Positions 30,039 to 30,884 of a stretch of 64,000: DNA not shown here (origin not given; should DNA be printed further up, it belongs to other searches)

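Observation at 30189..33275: CorE-like Cys-tailed ECF sigma factor coupled to a CopA with unusually elaborate N-terminal metal sites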

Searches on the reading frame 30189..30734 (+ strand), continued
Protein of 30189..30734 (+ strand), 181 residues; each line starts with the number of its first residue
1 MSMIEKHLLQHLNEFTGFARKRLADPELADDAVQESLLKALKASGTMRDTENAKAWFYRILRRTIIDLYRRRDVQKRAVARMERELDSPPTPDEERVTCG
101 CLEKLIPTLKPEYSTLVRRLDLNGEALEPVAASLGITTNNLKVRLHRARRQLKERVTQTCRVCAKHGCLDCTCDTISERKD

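Call 52: search_dna_similar(query=window:30189-30731:+, collection=plasmids, mode=protein, max_evalue=1e-8, max_rows=40)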
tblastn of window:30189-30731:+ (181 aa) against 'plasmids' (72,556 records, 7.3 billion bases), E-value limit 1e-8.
Records with a match: 1423; places in all: 1443; records where one place covers at least 80% of the query: 1412.
Best place of each record, by identity: <60% 1423.
By first word of the organism name: Klebsiella 1044; Salmonella 92; Citrobacter 90; Enterobacter 56; Escherichia 41; Rhizobium 17; Raoultella 9; Roseovarius 8; Azospirillum 7; Serratia 6; and 33 more.
By predicted mobility (MOB-suite, as given by PLSDB): conjugative 1158; non-mobilizable 228; mobilizable 37.
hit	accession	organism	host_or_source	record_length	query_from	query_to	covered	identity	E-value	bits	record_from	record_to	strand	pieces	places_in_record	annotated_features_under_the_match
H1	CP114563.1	Candidatus Manganitrophus sp.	activated carbon metagenome,metagenomic ...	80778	8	173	92%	52.4%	6e-50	179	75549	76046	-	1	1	sigma-70 family RNA polymerase sigma factor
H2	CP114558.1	Candidatus Manganitrophus sp.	activated carbon metagenome,metagenomic ...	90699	8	173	92%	52.4%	6e-50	179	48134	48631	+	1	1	sigma-70 family RNA polymerase sigma factor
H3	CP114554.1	Candidatus Manganitrophus sp.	activated carbon metagenome,metagenomic ...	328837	8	173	92%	52.4%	6e-50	179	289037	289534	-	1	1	sigma-70 family RNA polymerase sigma factor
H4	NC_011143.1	Phenylobacterium zucineum HLK1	-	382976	4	174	94%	41.4%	7e-27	112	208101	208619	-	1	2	sigma-70 family RNA polymerase sigma factor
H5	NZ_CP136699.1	Sulfitobacter dubius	Macrocystis pyrifera gametophyte,Whole ...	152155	8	175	93%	41.6%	2e-33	131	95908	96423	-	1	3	sigma-70 family RNA polymerase sigma factor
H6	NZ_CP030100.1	Roseovarius sp. AK1035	cell culture,culture of Roseovarius sp. ...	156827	4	174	94%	40.6%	4e-32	127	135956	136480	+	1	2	sigma-70 family RNA polymerase sigma factor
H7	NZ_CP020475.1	Roseovarius mucosus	Skeletonema marinoi strain RO5AC,Cell ...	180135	4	174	94%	40.6%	4e-32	127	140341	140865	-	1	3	sigma-70 family RNA polymerase sigma factor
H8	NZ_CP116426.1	Sulfitobacter faviae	Hexacorallia,culture,Cold water coral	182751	5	173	93%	40.7%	3e-25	108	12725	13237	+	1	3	sigma-70 family RNA polymerase sigma factor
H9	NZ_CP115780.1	Paracoccus aerodenitrificans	cell culture,sediment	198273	4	175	95%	39.8%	1e-30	124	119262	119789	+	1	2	sigma-70 family RNA polymerase sigma factor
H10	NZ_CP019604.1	Croceicoccus marinus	-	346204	8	174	92%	40.7%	2e-33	132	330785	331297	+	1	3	sigma-70 family RNA polymerase sigma factor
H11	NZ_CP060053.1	Croceicoccus marinus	prokaryote,marine sediment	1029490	8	174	92%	40.7%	2e-33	132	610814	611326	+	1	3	none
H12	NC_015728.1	Roseobacter litoralis Och 149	seaweed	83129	5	173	93%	40.1%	1e-24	106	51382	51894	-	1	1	sigma-70 family RNA polymerase sigma factor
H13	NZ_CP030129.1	Indioceanicola profundi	sediment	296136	26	181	86%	42.8%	3e-27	114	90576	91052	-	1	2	sigma-70 family RNA polymerase sigma factor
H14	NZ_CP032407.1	Rhizobium rosettiformans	Isolation,ex cyanobacteria field sample ...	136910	2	174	96%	37.9%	5e-26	110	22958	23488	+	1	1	sigma factor-like helix-turn-helix DNA-binding protein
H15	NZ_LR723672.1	Pseudorhizobium flavum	Paddy soil under the long-term ...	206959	2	174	96%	37.7%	4e-29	119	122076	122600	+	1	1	sigma factor-like helix-turn-helix DNA-binding protein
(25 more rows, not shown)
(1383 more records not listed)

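Call 53: get_annotated_region(hit=H4, flank=6000)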
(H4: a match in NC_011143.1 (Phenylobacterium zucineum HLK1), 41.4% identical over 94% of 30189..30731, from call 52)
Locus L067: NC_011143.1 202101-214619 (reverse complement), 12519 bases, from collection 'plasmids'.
description: Phenylobacterium zucineum HLK1 plasmid unnamed, complete sequence
organism: Phenylobacterium zucineum HLK1 (NCBI taxid 450851)
taxonomy: Bacteria; Pseudomonadota; Alphaproteobacteria; Caulobacterales; Caulobacteraceae; Phenylobacterium; Phenylobacterium zucineum; Phenylobacterium zucineum HLK1
host: -; source: -; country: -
typing (MOB-suite, as given by PLSDB): conjugative; replicon rep_cluster_534; relaxase MOBP; mating-pair formation MPF_T
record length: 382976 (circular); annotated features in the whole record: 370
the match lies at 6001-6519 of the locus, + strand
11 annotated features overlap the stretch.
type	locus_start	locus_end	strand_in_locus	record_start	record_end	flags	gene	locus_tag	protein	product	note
CDS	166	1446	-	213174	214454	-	-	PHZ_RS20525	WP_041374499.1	divalent metal cation transporter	-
CDS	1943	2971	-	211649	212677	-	-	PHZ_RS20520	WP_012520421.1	IS110 family transposase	-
CDS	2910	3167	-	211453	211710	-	-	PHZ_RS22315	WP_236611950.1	cation transporter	-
CDS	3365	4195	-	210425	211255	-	-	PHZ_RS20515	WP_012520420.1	universal stress protein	-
CDS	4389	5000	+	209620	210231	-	-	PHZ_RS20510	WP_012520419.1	general stress protein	-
CDS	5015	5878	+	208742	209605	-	-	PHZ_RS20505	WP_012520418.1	universal stress protein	-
CDS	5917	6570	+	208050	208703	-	-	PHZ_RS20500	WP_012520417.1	sigma-70 family RNA polymerase sigma factor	GO:0006352 - DNA-templated transcription initiation [Evidence IEA]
CDS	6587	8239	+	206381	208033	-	-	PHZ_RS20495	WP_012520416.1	isovaleryl-CoA dehydrogenase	-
CDS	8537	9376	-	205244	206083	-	-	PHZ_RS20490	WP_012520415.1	universal stress protein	-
CDS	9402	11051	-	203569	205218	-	-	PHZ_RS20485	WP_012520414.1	phosphoglucomutase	-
CDS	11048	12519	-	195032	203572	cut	-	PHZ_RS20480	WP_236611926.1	glucoamylase family protein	-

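Call 64: get_annotated_region(hit=H6, flank=5000)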
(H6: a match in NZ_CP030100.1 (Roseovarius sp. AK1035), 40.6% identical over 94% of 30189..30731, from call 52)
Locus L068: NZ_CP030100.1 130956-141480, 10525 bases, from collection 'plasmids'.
description: Roseovarius sp. AK1035 plasmid unnamed, complete sequence
organism: Roseovarius sp. AK1035 (NCBI taxid 2203213)
taxonomy: Bacteria; Pseudomonadota; Alphaproteobacteria; Rhodobacterales; Roseobacteraceae; Roseovarius; Roseovarius sp. TM1035; Roseovarius sp. AK1035
host: -; source: cell culture,culture of Roseovarius sp. TM1035; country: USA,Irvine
typing (MOB-suite, as given by PLSDB): conjugative; replicon rep_cluster_160,rep_cluster_392; relaxase MOBP; mating-pair formation MPF_T
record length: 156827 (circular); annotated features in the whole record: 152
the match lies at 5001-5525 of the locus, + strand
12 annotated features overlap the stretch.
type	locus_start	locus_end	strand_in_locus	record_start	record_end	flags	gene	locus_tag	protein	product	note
CDS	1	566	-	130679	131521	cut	fabI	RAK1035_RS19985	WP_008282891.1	enoyl-ACP reductase FabI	GO:0006633 - fatty acid biosynthetic process [Evidence IEA]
CDS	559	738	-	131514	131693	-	-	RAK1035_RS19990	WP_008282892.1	hypothetical protein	-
CDS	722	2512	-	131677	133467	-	-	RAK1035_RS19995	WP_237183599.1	DUF3141 domain-containing protein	-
CDS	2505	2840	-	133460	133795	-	-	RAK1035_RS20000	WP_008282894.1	hypothetical protein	-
CDS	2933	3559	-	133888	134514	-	-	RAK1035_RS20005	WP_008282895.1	RNA polymerase sigma factor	GO:0006352 - DNA-templated transcription initiation [Evidence IEA]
CDS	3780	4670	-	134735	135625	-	-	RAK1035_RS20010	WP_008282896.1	DMT family transporter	GO:0055085 - transmembrane transport [Evidence IEA]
CDS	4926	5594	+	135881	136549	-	-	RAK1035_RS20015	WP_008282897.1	sigma-70 family RNA polymerase sigma factor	GO:0006352 - DNA-templated transcription initiation [Evidence IEA]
CDS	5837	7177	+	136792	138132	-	-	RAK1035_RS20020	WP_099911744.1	cyclopropane-fatty-acyl-phospholipid synthase family protein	-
CDS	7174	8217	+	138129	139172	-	-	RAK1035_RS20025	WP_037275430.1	type II glyceraldehyde-3-phosphate dehydrogenase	-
CDS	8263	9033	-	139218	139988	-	-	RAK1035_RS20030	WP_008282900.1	SDR family oxidoreductase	-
CDS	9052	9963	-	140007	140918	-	arcC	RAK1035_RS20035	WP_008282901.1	carbamate kinase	GO:0006520 - amino acid metabolic process [Evidence IEA]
CDS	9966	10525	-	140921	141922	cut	argF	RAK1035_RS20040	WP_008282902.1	ornithine carbamoyltransferase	GO:0042450 - arginine biosynthetic process via ornithine [Evidence IEA]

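Call 65: get_annotated_region(hit=H1, flank=5000)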
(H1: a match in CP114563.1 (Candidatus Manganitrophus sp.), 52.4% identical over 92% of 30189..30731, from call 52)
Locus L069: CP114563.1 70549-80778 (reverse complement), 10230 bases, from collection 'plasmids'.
description: MAG: Candidatus Manganitrophus sp. isolate GAC4 plasmid unnamed2, complete sequence
organism: Candidatus Manganitrophus sp. (NCBI taxid 2927580)
taxonomy: Bacteria; Nitrospirota; Nitrospiria; Candidatus Troglogloeales; Candidatus Manganitrophaceae; Candidatus Manganitrophus; Candidatus Manganitrophus sp.
host: -; source: activated carbon metagenome,metagenomic assembly,Carbon granules from GAC filter; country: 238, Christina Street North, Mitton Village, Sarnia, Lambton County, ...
typing (MOB-suite, as given by PLSDB): non-mobilizable
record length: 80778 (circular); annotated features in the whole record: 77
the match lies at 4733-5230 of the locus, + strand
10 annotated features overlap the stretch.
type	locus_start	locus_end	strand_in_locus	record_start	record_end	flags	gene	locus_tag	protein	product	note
CDS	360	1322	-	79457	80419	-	-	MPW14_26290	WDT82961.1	hypothetical protein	-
CDS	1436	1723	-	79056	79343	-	-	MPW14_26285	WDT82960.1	hypothetical protein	-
CDS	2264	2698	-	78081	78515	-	-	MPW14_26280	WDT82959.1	chromate resistance protein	-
CDS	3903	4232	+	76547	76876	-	-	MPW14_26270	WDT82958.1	YnfA family protein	-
CDS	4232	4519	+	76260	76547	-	-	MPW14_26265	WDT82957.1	cation transporter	-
CDS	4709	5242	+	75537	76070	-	-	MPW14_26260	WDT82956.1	sigma-70 family RNA polymerase sigma factor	-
CDS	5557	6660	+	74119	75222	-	-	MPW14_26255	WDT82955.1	hypothetical protein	-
CDS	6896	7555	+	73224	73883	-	-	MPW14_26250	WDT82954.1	HAD family hydrolase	-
CDS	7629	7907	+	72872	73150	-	-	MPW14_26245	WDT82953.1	heavy metal-associated domain-containing protein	-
CDS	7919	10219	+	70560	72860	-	-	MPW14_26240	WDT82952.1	copper-translocating P-type ATPase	-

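Call 76: predict_structure(alignment_id=A5)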
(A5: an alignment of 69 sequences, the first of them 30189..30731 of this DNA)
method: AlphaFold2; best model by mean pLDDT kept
length: 181 residues; sequences in the alignment: 69
mean_pLDDT: 80.7   pTM: 0.46
mean pLDDT of the five models: 80.7, 80.4, 79.5, 79.2, 76.0
residues with pLDDT >= 90: 79; 70-90: 68; 50-70: 17; < 50: 17
segments of 3 or more residues with pLDDT < 50: 164-167, 169-181
pLDDT, mean of each block of 10 residues (from residue 1): 86 96 93 95 79 89 92 84 78 57 82 91 89 93 92 79 47 35 34
secondary structure, 60 per line:
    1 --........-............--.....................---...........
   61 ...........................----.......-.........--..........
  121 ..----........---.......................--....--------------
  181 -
elements in order: H3-10 H12-23 H26-46 H50-87 H92-98 H100-108 H111-122 H127-134 H138-160 H163-166
